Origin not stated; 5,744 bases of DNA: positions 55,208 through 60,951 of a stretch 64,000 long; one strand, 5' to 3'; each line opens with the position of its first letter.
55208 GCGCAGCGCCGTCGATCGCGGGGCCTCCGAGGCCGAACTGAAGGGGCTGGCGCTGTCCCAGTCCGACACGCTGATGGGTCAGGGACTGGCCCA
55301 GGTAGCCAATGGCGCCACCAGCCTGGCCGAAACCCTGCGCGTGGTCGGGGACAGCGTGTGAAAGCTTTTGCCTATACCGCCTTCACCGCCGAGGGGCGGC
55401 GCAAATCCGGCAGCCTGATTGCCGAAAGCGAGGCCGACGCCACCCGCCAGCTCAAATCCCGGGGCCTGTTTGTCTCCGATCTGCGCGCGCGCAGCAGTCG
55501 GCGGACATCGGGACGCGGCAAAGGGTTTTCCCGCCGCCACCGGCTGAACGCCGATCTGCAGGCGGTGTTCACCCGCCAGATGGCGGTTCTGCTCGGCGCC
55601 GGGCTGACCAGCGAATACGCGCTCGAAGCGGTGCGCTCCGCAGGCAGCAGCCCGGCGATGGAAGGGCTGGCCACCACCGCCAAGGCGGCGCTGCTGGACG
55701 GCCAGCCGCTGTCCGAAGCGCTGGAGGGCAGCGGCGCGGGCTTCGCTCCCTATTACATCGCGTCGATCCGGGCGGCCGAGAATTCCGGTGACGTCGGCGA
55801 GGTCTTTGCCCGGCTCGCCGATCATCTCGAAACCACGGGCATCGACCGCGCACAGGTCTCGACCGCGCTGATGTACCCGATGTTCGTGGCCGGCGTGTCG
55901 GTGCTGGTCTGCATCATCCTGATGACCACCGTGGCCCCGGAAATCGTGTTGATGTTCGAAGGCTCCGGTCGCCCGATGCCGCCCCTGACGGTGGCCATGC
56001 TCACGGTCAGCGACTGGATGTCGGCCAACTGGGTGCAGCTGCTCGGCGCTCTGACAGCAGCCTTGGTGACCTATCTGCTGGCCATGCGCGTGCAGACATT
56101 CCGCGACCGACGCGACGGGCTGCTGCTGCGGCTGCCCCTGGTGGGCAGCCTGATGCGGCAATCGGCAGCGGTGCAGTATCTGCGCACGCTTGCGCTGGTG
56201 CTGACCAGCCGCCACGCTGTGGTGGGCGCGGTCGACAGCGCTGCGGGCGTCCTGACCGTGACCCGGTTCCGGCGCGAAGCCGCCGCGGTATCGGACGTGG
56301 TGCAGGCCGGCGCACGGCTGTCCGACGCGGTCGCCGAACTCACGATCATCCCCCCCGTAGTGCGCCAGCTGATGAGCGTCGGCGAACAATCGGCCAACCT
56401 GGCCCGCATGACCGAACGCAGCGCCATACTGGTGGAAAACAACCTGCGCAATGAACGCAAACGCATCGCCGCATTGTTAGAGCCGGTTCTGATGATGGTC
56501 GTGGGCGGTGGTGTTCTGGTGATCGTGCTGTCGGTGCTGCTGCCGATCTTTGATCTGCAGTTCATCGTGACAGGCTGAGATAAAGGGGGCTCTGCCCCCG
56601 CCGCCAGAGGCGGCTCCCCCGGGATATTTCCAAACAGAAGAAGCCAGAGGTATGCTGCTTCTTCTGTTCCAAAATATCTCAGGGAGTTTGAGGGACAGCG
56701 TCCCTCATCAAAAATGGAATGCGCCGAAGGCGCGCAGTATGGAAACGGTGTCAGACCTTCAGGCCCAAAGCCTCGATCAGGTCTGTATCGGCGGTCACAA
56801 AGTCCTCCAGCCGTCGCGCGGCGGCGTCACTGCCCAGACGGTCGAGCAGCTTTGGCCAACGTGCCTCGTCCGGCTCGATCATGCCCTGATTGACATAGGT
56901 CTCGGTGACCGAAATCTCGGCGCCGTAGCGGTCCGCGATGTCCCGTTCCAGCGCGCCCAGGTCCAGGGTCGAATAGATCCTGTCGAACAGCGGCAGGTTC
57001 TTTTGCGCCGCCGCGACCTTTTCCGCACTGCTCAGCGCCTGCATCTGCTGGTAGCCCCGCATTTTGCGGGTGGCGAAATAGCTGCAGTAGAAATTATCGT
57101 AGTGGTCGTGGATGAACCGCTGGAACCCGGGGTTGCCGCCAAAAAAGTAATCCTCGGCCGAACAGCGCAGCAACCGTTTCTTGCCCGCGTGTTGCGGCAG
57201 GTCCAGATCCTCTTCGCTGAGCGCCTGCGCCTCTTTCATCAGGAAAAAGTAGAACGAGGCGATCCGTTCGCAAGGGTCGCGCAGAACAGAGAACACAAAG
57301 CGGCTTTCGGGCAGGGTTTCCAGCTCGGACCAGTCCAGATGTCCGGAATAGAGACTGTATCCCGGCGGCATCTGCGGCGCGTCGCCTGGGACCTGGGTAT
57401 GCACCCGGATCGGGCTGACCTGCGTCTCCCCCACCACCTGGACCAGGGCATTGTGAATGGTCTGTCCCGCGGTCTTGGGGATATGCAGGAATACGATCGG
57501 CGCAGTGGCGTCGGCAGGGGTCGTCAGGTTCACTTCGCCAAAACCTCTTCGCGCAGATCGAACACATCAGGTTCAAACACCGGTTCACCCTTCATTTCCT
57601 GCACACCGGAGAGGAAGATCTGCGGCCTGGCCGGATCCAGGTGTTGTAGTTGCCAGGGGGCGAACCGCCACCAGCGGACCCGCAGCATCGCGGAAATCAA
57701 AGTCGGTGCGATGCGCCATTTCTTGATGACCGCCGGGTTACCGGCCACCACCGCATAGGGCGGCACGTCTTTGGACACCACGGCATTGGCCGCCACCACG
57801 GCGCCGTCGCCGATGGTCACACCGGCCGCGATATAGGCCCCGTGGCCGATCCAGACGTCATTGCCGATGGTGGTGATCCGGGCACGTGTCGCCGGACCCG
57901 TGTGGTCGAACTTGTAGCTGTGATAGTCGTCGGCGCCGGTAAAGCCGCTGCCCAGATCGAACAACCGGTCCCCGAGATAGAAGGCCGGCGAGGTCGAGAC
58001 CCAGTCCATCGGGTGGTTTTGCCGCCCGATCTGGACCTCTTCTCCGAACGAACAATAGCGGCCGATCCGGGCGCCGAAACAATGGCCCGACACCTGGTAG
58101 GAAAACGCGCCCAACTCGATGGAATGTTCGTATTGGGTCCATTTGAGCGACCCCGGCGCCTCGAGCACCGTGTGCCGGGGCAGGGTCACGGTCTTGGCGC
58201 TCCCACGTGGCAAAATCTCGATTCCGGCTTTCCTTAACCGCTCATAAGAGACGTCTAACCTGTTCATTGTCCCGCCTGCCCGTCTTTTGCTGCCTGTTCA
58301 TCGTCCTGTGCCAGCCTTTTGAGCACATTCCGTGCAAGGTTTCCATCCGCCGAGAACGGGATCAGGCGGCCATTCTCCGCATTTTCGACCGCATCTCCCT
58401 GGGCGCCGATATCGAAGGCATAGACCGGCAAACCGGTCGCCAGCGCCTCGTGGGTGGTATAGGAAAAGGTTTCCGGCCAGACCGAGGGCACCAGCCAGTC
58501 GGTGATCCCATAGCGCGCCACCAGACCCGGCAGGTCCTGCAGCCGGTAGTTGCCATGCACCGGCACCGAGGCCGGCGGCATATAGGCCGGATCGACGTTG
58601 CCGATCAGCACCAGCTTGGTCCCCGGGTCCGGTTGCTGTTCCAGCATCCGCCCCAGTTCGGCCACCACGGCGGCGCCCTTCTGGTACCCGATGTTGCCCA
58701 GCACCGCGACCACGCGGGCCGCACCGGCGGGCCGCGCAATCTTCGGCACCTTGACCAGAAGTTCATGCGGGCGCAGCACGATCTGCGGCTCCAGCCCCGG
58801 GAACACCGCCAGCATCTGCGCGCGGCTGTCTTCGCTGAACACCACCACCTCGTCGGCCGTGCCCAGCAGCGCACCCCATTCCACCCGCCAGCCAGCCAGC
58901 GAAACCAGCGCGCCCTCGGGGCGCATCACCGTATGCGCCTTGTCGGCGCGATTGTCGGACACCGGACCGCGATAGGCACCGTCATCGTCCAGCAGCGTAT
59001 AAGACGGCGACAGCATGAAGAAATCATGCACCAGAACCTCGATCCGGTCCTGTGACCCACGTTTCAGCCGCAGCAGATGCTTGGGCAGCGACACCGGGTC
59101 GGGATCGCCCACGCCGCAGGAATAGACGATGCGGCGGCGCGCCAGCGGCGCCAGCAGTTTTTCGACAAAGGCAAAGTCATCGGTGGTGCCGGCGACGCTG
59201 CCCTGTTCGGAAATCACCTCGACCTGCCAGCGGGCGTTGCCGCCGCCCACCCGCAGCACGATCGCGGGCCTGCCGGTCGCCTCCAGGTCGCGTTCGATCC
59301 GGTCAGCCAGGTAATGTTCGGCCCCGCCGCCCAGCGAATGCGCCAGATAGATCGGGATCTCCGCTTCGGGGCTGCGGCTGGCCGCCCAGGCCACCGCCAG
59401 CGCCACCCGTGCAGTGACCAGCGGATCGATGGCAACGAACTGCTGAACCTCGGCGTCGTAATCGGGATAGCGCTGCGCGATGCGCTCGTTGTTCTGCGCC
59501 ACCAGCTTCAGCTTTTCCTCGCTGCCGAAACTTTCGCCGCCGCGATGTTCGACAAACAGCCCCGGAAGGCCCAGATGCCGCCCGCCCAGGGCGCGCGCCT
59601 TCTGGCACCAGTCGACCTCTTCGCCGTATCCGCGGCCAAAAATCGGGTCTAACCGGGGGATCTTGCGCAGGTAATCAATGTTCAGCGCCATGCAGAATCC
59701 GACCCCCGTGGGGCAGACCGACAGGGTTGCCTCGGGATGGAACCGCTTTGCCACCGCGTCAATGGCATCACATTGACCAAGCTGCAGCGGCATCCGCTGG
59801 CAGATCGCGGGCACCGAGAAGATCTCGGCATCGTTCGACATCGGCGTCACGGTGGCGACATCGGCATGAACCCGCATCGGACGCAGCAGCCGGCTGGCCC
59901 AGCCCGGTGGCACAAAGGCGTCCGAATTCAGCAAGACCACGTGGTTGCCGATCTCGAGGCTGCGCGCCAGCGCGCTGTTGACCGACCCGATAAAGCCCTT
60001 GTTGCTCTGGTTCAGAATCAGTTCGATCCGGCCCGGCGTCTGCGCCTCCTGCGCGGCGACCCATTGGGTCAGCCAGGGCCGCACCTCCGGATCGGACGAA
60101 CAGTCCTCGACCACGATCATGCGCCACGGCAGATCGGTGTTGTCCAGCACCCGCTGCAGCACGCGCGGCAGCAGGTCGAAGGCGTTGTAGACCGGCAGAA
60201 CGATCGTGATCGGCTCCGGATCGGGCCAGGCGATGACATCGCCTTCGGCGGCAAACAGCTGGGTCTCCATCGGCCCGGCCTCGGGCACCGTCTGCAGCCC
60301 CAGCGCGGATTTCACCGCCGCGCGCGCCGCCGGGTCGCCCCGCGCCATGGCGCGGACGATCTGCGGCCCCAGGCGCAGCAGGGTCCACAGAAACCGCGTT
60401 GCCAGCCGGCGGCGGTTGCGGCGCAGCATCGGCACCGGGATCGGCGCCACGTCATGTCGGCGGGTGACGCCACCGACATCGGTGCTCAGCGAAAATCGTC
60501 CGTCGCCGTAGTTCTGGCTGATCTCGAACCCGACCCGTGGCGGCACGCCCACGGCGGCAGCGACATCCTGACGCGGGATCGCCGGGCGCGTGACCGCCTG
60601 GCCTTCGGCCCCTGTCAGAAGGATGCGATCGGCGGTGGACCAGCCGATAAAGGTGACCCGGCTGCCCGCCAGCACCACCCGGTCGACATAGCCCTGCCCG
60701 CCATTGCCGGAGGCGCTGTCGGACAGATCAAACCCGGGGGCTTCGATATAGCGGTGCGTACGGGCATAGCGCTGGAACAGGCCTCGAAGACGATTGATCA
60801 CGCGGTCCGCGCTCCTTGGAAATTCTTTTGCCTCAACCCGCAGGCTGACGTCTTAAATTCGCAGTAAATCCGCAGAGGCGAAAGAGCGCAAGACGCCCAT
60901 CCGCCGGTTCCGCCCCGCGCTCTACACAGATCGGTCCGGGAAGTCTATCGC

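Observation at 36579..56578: Candidate undescribed system: dedicated T2SS with linked fibre cargo, Sel1 proteins and a permease-propeller, nested in a sulfated-polysaccharide locus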

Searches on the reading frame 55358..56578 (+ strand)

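Call 4: search_protein_families(library=pfam, proteins=[window:55358-56578:+], max_evalue=0.01)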
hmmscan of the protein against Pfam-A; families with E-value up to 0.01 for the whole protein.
window:55358-56578:+ (406 aa): 1 family
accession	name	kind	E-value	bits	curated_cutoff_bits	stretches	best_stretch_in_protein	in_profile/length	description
PF00482.28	T2SSF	-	3.8e-43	146.9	25.2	2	71-194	1-125/125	Type II secretion system (T2SS), protein F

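Call 13: search_protein_families(library=ncbifam, proteins=[window:55358-56578:+], max_evalue=0.0001)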
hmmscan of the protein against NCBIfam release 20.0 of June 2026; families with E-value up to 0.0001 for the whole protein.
window:55358-56578:+ (406 aa): 6 families
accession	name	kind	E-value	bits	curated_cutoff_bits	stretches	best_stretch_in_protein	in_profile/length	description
TIGR02120.1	GspF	equivalog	9.3e-91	305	424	1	4-401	1-398/401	type II secretion system inner membrane protein GspF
NF007861.0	PRK10573.1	equivalog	9e-59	199.5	401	1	4-405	7-399/401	protein transport protein HofC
NF052607.1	T4PiliAsmPilCThrm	equivalog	2.3e-52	178.5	700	1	1-400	1-400/406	type IV pilus assembly protein PilC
NF047826.1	T3SSXpsF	equivalog_domain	1.7e-47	162.1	650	1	1-401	1-401/405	type II secretion system protein XpsF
NF052606.1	T4PiliAsmPilCMyx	equivalog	5e-46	157.4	700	1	3-400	21-414/419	type IV pilus assembly protein PilC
NF041012.2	T4P_ComGB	equivalog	1.4e-27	97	240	1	68-400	3-330/332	competence type IV pilus assembly protein ComGB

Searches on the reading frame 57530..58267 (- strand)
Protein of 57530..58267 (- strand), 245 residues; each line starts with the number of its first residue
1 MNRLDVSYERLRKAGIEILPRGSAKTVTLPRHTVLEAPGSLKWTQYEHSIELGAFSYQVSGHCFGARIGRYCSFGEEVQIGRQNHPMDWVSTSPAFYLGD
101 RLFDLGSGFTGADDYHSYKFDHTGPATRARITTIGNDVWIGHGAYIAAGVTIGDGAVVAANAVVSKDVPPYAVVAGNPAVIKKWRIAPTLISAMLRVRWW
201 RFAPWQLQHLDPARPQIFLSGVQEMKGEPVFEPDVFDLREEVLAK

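Call 7: search_protein_families(library=pfam, proteins=[window:57530-58267:-], max_evalue=0.01)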
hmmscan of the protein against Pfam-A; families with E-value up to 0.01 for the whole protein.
window:57530-58267:- (245 aa): 3 families
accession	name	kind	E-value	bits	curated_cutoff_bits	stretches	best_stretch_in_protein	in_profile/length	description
PF00132.30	Hexapep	-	8.5e-13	47.8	27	1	132-165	2-35/36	Bacterial transferase hexapeptide (six repeats)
PF14602.12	Hexapep_2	-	7.8e-08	32.3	27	1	132-165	2-33/34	Hexapeptide repeat of succinyl-transferase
PF25084.1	LbH_EIF2B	-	0.0087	16.5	54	0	133-168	46-79/105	EIF2B subunit epsilon LbH domain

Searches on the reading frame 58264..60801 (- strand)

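Call 7: search_protein_families(library=pfam, proteins=[window:58264-60801:-], max_evalue=0.01)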
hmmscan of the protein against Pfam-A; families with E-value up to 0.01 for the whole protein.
window:58264-60801:- (845 aa): 3 families
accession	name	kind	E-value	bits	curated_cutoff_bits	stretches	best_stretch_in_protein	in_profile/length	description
PF00535.33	Glycos_transf_2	-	6.3e-17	62.5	23.3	1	199-327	1-122/168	Glycosyl transferase family 2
PF00534.26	Glycos_transf_1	-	3e-09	37.1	26.4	1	695-838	15-163/172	Glycosyl transferases group 1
PF13692.12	Glyco_trans_1_4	-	2.8e-08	34.6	27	1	696-830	2-140/142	Glycosyl transferases group 1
